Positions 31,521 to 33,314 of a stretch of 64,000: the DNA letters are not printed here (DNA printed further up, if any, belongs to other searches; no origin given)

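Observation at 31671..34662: Convergent, stop-codon-overlapping inverted paralogs of an uncharacterized 12-TM family (family B)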

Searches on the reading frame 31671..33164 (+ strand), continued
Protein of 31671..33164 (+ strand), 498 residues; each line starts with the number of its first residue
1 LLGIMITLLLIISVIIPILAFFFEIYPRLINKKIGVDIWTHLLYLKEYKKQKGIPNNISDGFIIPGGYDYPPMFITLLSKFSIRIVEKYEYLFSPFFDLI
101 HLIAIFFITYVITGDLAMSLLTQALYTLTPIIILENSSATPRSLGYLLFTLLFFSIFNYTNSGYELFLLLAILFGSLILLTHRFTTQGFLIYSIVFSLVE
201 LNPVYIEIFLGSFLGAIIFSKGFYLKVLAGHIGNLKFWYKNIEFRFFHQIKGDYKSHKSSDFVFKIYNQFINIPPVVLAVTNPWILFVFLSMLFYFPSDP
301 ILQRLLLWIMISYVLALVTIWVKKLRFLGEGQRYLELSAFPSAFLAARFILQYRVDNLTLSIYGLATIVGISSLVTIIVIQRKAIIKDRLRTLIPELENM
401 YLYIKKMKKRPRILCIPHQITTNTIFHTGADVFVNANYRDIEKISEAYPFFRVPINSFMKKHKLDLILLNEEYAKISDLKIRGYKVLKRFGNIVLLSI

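Call 92: find_encoding_contigs(protein=P0272, flank=10000, max_places=1)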
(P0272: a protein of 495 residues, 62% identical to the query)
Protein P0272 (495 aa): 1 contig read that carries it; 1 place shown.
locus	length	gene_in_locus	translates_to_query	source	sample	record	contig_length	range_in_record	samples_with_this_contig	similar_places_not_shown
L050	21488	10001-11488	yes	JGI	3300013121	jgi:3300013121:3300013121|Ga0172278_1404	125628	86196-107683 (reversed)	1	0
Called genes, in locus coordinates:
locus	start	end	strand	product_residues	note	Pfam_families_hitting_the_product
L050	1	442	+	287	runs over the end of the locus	PF00535:Glycos_transf_2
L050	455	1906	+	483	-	-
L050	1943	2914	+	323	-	PF01073:3Beta_HSD, PF01370:Epimerase, PF02719:Polysacc_synt_2, PF04321:RmlD_sub_bind, PF05368:NmrA (faint), PF07993:NAD_binding_4 (faint), PF13460:NAD_binding_10, PF16363:GDP_Man_Dehyd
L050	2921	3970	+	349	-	PF13439:Glyco_transf_4, PF13579:Glyco_trans_4_4 (weak), PF00534:Glycos_transf_1, PF13692:Glyco_trans_1_4, PF13524:Glyco_trans_1_2 (weak), PF20706:GT4-conflict (weak)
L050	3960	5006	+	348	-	PF01073:3Beta_HSD, PF01370:Epimerase, PF02719:Polysacc_synt_2, PF04321:RmlD_sub_bind, PF13460:NAD_binding_10, PF16363:GDP_Man_Dehyd, PF07993:NAD_binding_4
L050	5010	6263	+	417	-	PF01943:Polysacc_synt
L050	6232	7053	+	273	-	PF00535:Glycos_transf_2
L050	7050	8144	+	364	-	PF13439:Glyco_transf_4, PF20706:GT4-conflict, PF00534:Glycos_transf_1, PF13692:Glyco_trans_1_4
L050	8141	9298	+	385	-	PF01041:DegT_DnrJ_EryC1, PF01053:Cys_Met_Meta_PP (weak), PF01212:Beta_elim_lyase (faint)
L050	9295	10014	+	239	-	PF13420:Acetyltransf_4 (weak), PF00583:Acetyltransf_1, PF13673:Acetyltransf_10, PF13508:Acetyltransf_7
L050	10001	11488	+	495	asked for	-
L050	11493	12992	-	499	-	-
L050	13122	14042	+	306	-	PF01073:3Beta_HSD, PF01370:Epimerase, PF02719:Polysacc_synt_2, PF04321:RmlD_sub_bind, PF13460:NAD_binding_10, PF16363:GDP_Man_Dehyd, PF07993:NAD_binding_4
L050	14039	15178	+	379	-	PF00534:Glycos_transf_1, PF13692:Glyco_trans_1_4, PF26337:Gtf3_C (weak)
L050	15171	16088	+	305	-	PF01209:Ubie_methyltran, PF13489:Methyltransf_23, PF13847:Methyltransf_31, PF08241:Methyltransf_11, PF08242:Methyltransf_12 (weak), PF13649:Methyltransf_25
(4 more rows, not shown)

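Call 94: find_encoding_contigs(protein=P0251, flank=10000, max_places=1)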
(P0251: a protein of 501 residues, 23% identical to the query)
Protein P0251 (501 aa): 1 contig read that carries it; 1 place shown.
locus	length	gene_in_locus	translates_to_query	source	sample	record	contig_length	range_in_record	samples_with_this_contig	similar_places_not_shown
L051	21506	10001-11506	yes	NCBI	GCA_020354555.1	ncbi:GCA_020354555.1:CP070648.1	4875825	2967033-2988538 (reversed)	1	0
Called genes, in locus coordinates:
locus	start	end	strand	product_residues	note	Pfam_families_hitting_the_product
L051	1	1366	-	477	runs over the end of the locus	PF25917:BSH_RND, PF25881:HH_YBHG, PF25954:Beta-barrel_RND_2, PF25990:Beta-barrel_YknX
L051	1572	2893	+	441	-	PF22848:ASD1_dom, PF01229:Glyco_hydro_39, PF06964:Alpha-L-AF_C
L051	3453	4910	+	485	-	PF07881:Fucose_iso_N1, PF02952:Fucose_iso_C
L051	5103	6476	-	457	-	-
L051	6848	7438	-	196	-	-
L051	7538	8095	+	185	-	PF03167:UDG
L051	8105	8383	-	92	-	-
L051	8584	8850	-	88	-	-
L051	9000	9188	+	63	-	-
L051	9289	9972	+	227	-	-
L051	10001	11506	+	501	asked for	-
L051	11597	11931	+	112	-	-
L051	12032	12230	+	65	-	-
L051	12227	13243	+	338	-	PF20244:DUF6599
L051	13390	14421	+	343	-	PF04015:DUF362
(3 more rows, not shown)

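Call 95: find_encoding_contigs(protein=P0390, flank=10000, max_places=1)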
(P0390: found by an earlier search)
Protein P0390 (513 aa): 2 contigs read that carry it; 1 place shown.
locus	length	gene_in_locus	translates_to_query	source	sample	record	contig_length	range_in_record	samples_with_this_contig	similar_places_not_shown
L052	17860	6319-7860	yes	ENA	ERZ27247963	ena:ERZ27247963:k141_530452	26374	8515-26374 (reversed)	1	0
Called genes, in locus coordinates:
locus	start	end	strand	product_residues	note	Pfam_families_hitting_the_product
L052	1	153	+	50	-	?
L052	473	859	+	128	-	-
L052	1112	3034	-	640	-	PF13522:GATase_6, PF13537:GATase_7, PF00733:Asn_synthase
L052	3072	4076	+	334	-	PF00535:Glycos_transf_2, PF10111:Glyco_tranf_2_2 (weak), PF13641:Glyco_tranf_2_3, PF13632:Glyco_trans_2_3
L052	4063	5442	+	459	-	-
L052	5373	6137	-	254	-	-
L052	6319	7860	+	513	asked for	-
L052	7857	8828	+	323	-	PF01073:3Beta_HSD, PF01370:Epimerase, PF02719:Polysacc_synt_2 (faint), PF04321:RmlD_sub_bind, PF07993:NAD_binding_4 (faint), PF16363:GDP_Man_Dehyd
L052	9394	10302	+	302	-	PF00551:Formyl_trans_N, PF02911:Formyl_trans_C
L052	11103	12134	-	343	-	PF13641:Glyco_tranf_2_3, PF00535:Glycos_transf_2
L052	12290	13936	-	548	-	PF02310:B12-binding, PF04055:Radical_SAM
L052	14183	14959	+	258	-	PF13489:Methyltransf_23, PF13847:Methyltransf_31, PF08241:Methyltransf_11, PF08242:Methyltransf_12, PF13649:Methyltransf_25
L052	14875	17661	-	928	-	-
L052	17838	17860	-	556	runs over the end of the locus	PF02543:Carbam_trans_N, PF16861:Carbam_trans_C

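Call 96: find_encoding_contigs(protein=P0203, flank=10000, max_places=1)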
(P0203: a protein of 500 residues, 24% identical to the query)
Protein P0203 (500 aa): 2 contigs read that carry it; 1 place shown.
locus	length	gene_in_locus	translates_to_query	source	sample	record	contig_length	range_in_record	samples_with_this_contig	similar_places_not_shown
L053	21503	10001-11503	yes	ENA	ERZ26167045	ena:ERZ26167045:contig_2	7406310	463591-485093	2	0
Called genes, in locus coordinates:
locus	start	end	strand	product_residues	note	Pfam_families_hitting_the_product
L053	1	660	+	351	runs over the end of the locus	PF01209:Ubie_methyltran, PF13489:Methyltransf_23, PF13847:Methyltransf_31, PF08241:Methyltransf_11, PF08242:Methyltransf_12, PF13649:Methyltransf_25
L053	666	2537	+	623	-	PF13522:GATase_6, PF13537:GATase_7, PF00733:Asn_synthase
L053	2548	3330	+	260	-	PF13489:Methyltransf_23, PF01209:Ubie_methyltran (weak), PF13847:Methyltransf_31, PF08241:Methyltransf_11, PF08242:Methyltransf_12, PF13649:Methyltransf_25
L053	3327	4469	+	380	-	PF04055:Radical_SAM, PF13186:SPASM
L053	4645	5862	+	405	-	PF13579:Glyco_trans_4_4 (faint), PF00534:Glycos_transf_1, PF13692:Glyco_trans_1_4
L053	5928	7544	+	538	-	-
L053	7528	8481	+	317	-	PF13489:Methyltransf_23 (weak), PF08241:Methyltransf_11, PF13649:Methyltransf_25, PF13847:Methyltransf_31 (faint)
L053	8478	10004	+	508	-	PF01943:Polysacc_synt, PF13440:Polysacc_synt_3 (faint)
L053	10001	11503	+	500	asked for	-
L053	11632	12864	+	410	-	PF13439:Glyco_transf_4, PF13579:Glyco_trans_4_4, PF20706:GT4-conflict, PF00534:Glycos_transf_1, PF13692:Glyco_trans_1_4, PF13524:Glyco_trans_1_2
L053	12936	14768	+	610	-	PF13522:GATase_6, PF13537:GATase_7, PF00733:Asn_synthase, PF02540:NAD_synthase (faint)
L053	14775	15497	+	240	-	PF13231:PMT_2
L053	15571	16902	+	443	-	PF13701:DDE_Tnp_1_4, PF01609:DDE_Tnp_1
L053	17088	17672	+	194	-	-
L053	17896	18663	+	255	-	PF13489:Methyltransf_23, PF07021:MetW (weak), PF08241:Methyltransf_11, PF08242:Methyltransf_12, PF13649:Methyltransf_25, PF13847:Methyltransf_31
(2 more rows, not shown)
